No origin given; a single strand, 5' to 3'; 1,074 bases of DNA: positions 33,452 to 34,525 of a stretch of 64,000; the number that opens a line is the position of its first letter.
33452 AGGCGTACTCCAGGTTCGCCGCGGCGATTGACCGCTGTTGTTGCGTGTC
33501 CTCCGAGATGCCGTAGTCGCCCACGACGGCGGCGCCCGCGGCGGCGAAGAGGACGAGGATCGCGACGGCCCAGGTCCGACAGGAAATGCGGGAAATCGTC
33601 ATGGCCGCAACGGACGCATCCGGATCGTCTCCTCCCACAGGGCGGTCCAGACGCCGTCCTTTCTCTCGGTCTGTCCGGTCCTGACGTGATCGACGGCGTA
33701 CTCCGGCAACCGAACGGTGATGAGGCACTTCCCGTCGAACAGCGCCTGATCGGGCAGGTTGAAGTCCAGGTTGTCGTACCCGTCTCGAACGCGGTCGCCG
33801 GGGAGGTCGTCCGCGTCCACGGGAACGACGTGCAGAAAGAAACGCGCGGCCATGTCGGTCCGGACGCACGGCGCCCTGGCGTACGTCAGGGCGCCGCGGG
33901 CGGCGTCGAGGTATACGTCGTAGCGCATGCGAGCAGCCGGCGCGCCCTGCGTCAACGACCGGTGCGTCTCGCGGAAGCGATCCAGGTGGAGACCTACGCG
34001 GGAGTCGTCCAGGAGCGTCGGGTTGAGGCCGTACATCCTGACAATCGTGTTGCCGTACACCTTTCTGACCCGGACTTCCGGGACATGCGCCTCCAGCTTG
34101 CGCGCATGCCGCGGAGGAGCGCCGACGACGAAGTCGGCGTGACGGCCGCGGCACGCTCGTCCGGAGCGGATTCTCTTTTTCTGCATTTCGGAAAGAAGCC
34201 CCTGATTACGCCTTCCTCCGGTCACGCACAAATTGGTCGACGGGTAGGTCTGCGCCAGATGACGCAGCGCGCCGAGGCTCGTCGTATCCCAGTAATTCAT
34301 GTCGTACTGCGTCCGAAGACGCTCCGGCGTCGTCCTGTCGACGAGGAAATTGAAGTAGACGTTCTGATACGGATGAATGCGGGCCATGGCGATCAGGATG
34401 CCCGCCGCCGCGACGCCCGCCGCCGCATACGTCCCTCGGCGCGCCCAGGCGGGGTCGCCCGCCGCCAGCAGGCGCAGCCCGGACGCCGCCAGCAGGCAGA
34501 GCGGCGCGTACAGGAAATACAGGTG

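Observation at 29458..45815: Seven tandem, translationally coupled paralogues of a GT-C-like polytopic membrane protein feeding into a cytochrome-c/PQQ dehydrogenase gene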

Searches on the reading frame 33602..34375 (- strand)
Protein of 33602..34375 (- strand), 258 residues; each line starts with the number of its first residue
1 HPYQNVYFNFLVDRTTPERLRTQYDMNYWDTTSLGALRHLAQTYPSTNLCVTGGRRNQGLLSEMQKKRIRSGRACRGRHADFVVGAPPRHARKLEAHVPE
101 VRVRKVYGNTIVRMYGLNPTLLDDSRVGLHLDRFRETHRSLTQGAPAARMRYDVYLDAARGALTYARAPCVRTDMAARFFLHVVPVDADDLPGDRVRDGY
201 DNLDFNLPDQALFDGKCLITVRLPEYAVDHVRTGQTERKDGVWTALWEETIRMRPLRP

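Call 63: predict_structure(alignment_id=A4)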
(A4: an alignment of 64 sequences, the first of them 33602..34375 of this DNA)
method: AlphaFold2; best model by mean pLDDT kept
length: 258 residues; sequences in the alignment: 64
mean_pLDDT: 89.3   pTM: 0.86
mean pLDDT of the five models: 89.3, 88.9, 88.8, 88.5, 86.5
residues with pLDDT >= 90: 170; 70-90: 74; 50-70: 12; < 50: 2
segments of 3 or more residues with pLDDT < 50: none
pLDDT, mean of each block of 10 residues (from residue 1): 76 82 72 90 96 89 94 86 81 82 88 92 84 94 95 95 96 93 96 92 93 95 94 96 96 72
secondary structure, 60 per line:
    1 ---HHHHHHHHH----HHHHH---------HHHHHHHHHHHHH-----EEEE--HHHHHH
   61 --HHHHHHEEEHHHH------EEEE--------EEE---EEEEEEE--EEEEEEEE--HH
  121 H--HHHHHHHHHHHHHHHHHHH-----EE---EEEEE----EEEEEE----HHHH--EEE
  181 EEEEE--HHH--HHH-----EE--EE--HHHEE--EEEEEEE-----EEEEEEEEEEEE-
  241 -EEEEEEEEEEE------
elements in order: H4-12 H17-21 H31-43 E49-52 H55-60 H63-68 E69-71 H72-75 E82-85 E94-96 E100-106 E109-116 H124-142 E153-157 E162-167 H172-175 E178-185 E216-222 E228-239 E242-252
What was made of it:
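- Tried and rejected: Separate model of the C-terminal domain (pLDDT 89.3, call 63).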

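Call 65: fold_search(model_id=the predicted structure, library=pdb)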
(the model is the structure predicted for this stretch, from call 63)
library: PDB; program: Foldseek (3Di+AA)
matches with E <= 10: 1888; with E <= 0.001: 0
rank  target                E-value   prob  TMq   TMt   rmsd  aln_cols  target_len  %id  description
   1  7xcp_H                1.1e-02  0.94  0.21  0.38   5.5       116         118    5  Cryo-EM structure of Omicron RBD complexed with ACE2 and 304 Fab (released 2022-08-31)
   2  5vga_B                1.2e-02  0.96  0.20  0.23   6.8       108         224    8  Alternative model for Fab 36-65 (released 2017-12-06)
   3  5fuc_C                1.4e-02  0.99  0.26  0.33   4.4       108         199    5  Biophysical and cellular characterisation of a junctional epitope antibody that locks IL-6 and gp80 together in a stab (released 2017-01-25)
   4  9f00_D                1.5e-02  0.97  0.25  0.52   6.2       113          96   17  Complex between D-SH2 domain of ABL with monobody DAM27 (released 2024-12-25)
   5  7s8g_H                1.8e-02  0.87  0.19  0.23   6.2       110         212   10  Structure of anti-LASV Fab 25.10C with FNQI mutation (released 2022-06-01)
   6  5t7a_B                2.0e-02  0.92  0.23  0.49   5.3       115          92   14  Crystal structure of Br derivative BhCBM56 (released 2017-08-23)
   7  8epa_H                2.0e-02  0.84  0.19  0.35   7.7       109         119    8  Structure of interleukin receptor common gamma chain (IL2Rgamma) in complex with two antibodies (released 2023-01-25)
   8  7s8g_h                2.1e-02  0.84  0.19  0.23   6.3       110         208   11  Structure of anti-LASV Fab 25.10C with FNQI mutation (released 2022-06-01)
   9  8wpw_H                2.6e-02  0.75  0.19  0.34   7.0       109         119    8  Cryo-EM structure of SARS-CoV-2 XBB.1.5 receptor-binding domain (RBD) complexed with CB6 mutant,S309, and S304 antibod (released 2024-10-16)
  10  4g80_A                2.8e-02  0.54  0.19  0.21   7.5       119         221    9  Crystal structure of voltage sensing domain of Ci-VSP with fragment antibody (WT, 3.8 A) (released 2014-02-05)
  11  7si0_I                3.2e-02  0.80  0.20  0.35   6.2       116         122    9  IgE-Fc in complex with 813 (released 2021-12-15)
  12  7rlw_C                3.2e-02  0.69  0.19  0.21   7.9       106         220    8  Antibody 2F2 in complex with P. vivax CSP peptide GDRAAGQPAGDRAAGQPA (released 2022-01-26)
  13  1iqw_H                3.4e-02  0.87  0.20  0.23   5.7       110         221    7  CRYSTAL STRUCTURE OF THE FAB FRAGMENT OF THE MOUSE ANTI-HUMAN FAS ANTIBODY HFE7A (released 2002-01-23)
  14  7tyv_D                3.4e-02  0.75  0.20  0.24   5.6       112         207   10  Structure of Lassa Virus glycoprotein (Josiah) bound to Fab 25.10C (released 2022-06-01)
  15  6fab_H                3.4e-02  0.72  0.18  0.21   6.4       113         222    9  THREE-DIMENSIONAL STRUCTURE OF MURINE ANTI-P-AZOPHENYLARSONATE FAB 36-71. 1. X-RAY CRYSTALLOGRAPHY, SITE-DIRECTED MUTA (released 1993-01-15)
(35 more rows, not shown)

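Call 89: search_protein_representatives(protein=window:33602-34375:-)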
Query: 258 residues. Proteins with E-value up to 0.001 (for the whole library): 1784; up to 1e-10: 1141; up to 1e-30: 315. The best 150 are listed.
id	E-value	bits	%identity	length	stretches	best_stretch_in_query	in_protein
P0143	1.1e-154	529.9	41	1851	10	144-241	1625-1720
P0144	7.6e-125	432.1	83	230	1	26-253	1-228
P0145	2.4e-122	423.9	39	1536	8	1-248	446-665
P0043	1.3e-116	405.1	74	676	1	1-258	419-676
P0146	2.5e-116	404.2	41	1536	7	120-243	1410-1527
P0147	3.0e-110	384.3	42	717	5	144-253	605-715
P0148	8.1e-99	346.8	42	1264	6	144-245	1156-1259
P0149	2.7e-96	338.5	41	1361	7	142-244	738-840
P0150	2.8e-96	338.5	68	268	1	1-249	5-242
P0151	4.9e-95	334.4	48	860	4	143-237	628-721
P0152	4.2e-93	328.1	43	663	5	138-245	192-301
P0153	9.8e-93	326.9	39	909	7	145-245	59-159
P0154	2.2e-92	325.7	42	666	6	145-243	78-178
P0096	4.6e-92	324.7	39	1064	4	1-244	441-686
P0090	5.5e-91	321.1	45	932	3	1-254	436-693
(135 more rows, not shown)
